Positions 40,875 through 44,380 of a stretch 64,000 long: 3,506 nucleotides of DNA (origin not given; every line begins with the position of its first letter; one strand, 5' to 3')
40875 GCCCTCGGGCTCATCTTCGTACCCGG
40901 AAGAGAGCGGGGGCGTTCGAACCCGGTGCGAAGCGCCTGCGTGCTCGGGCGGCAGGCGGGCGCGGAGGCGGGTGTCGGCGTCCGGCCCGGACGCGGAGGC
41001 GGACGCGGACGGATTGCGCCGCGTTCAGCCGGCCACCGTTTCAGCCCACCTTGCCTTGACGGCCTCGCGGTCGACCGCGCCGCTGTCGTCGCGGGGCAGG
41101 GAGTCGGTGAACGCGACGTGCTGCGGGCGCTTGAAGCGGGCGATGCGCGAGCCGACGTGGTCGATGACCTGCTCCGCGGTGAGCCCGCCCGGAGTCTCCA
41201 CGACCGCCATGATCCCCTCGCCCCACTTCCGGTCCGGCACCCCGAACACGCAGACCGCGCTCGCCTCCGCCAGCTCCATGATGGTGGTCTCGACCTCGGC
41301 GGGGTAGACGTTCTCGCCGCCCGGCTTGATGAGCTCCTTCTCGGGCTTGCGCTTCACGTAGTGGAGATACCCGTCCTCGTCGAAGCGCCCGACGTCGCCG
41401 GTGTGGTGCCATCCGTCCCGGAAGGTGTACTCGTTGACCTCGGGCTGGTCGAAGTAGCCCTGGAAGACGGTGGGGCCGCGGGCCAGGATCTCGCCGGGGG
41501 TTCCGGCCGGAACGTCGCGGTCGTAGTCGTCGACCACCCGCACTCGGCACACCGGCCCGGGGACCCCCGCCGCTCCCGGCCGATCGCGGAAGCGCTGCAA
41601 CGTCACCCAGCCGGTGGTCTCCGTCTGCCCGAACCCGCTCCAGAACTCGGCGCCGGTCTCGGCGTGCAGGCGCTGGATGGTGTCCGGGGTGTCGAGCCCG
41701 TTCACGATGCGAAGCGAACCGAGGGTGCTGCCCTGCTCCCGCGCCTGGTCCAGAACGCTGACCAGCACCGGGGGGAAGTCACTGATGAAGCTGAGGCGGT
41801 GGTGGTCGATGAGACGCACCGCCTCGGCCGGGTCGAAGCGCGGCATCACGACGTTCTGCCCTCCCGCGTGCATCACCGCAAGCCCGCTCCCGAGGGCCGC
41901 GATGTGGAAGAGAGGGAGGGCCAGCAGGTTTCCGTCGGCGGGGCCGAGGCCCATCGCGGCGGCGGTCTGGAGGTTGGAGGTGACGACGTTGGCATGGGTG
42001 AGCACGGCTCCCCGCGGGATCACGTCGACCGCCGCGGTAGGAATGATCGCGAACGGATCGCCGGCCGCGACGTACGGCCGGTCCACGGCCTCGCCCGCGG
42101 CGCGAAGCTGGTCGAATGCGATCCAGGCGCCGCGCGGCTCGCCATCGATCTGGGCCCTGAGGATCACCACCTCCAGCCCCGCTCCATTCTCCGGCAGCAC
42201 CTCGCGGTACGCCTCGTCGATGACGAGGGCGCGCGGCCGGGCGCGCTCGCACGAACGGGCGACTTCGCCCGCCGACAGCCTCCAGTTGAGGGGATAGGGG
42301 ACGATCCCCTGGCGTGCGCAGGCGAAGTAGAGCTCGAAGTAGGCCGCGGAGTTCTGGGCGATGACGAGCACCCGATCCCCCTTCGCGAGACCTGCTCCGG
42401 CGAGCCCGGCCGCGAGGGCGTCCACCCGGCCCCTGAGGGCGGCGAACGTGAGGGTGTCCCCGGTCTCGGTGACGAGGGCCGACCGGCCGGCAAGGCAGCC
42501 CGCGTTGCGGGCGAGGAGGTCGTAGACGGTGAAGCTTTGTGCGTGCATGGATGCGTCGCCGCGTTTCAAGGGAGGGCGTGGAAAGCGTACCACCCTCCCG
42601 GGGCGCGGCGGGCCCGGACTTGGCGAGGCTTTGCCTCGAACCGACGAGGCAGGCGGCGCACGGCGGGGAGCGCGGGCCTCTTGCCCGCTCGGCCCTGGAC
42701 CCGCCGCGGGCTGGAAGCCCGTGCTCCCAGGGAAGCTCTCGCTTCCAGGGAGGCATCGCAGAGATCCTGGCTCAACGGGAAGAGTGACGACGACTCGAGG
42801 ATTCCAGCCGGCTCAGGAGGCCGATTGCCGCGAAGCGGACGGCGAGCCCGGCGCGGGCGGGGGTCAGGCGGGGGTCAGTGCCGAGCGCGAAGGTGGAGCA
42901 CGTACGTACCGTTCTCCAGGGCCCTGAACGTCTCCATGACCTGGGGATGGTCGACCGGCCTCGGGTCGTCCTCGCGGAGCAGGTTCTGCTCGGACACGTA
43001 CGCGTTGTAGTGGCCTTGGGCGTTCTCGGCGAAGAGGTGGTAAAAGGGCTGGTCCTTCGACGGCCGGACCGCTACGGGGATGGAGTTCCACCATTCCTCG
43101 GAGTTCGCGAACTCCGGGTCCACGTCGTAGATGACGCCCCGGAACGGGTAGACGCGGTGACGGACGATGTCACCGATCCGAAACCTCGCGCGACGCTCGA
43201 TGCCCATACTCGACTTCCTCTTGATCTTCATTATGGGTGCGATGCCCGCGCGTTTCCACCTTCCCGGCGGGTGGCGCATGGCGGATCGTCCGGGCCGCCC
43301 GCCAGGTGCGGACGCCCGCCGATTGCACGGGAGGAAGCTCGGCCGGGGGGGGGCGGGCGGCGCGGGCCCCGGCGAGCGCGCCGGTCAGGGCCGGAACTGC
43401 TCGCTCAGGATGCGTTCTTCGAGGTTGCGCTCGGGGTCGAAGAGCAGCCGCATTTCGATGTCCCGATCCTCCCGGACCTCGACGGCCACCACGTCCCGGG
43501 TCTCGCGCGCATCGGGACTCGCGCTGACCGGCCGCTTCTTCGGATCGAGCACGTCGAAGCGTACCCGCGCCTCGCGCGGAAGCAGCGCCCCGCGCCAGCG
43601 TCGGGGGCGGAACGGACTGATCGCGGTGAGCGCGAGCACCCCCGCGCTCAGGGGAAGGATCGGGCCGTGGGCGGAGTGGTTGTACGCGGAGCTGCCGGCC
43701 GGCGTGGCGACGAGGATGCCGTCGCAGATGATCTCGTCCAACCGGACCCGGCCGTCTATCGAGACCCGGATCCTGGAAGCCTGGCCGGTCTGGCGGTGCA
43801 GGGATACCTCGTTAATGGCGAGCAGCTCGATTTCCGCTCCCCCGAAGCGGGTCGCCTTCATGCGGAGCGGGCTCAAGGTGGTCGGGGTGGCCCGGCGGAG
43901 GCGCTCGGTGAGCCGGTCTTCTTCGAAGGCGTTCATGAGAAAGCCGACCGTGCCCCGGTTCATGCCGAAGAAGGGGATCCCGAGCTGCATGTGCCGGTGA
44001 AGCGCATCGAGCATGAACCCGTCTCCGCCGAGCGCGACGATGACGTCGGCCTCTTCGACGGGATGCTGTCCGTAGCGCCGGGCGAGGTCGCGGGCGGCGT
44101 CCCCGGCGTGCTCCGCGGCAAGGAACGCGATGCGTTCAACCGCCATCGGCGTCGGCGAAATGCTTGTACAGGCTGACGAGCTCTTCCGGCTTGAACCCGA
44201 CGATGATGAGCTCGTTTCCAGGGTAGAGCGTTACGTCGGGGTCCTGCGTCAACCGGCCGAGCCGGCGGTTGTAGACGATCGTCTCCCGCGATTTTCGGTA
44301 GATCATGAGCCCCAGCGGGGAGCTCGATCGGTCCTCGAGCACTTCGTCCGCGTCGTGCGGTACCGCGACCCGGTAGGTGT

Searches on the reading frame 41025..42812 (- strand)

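Call 9: search_protein_families(library=pfam, proteins=[window:41025-42812:-], max_evalue=0.001)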
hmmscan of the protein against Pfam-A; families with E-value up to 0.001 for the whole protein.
window:41025-42812:- (595 aa): 2 families
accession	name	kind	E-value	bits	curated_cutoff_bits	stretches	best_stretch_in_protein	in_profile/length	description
PF00501.34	AMP-binding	-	1.4e-62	212.2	29.9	1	103-454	4-384/384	AMP-binding enzyme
PF13193.12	AMP-binding_C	-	2.6e-13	51.1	24.5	1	506-578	1-75/76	AMP-binding enzyme C-terminal domain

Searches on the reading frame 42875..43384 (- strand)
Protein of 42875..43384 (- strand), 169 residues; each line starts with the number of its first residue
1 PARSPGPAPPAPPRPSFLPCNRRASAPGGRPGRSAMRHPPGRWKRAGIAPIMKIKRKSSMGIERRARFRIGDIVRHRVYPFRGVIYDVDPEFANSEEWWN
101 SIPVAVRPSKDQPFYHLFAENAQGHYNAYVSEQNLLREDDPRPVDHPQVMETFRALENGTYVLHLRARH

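Call 9: search_protein_families(library=pfam, proteins=[window:42875-43384:-], max_evalue=0.001)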
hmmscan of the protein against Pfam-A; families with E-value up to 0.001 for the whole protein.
window:42875-43384:- (169 aa): 1 family
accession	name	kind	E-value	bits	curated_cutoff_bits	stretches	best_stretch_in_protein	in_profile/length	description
PF08755.16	YccV-like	-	2.7e-28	98.7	22.8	1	66-158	1-99/101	Hemimethylated DNA-binding protein YccV like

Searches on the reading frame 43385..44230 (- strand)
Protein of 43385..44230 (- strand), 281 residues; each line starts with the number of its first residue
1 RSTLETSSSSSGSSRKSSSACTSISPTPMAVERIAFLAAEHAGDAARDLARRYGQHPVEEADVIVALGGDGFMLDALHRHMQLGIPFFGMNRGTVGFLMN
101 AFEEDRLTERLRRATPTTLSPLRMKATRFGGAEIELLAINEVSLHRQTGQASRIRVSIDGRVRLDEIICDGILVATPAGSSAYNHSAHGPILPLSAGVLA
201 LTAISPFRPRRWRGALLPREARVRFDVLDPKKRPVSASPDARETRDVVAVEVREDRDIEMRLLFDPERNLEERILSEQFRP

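Call 9: search_protein_families(library=pfam, proteins=[window:43385-44230:-], max_evalue=0.001)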
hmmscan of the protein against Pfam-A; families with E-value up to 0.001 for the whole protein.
window:43385-44230:- (281 aa): 2 families
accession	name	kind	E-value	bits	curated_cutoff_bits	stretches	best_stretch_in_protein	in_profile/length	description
PF01513.26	NAD_kinase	-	2.4e-09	38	25.5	1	48-112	60-123/130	ATP-NAD kinase N-terminal domain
PF20143.4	NAD_kinase_C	-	1.9e-08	34.5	23.7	1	140-208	2-70/126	ATP-NAD kinase C-terminal domain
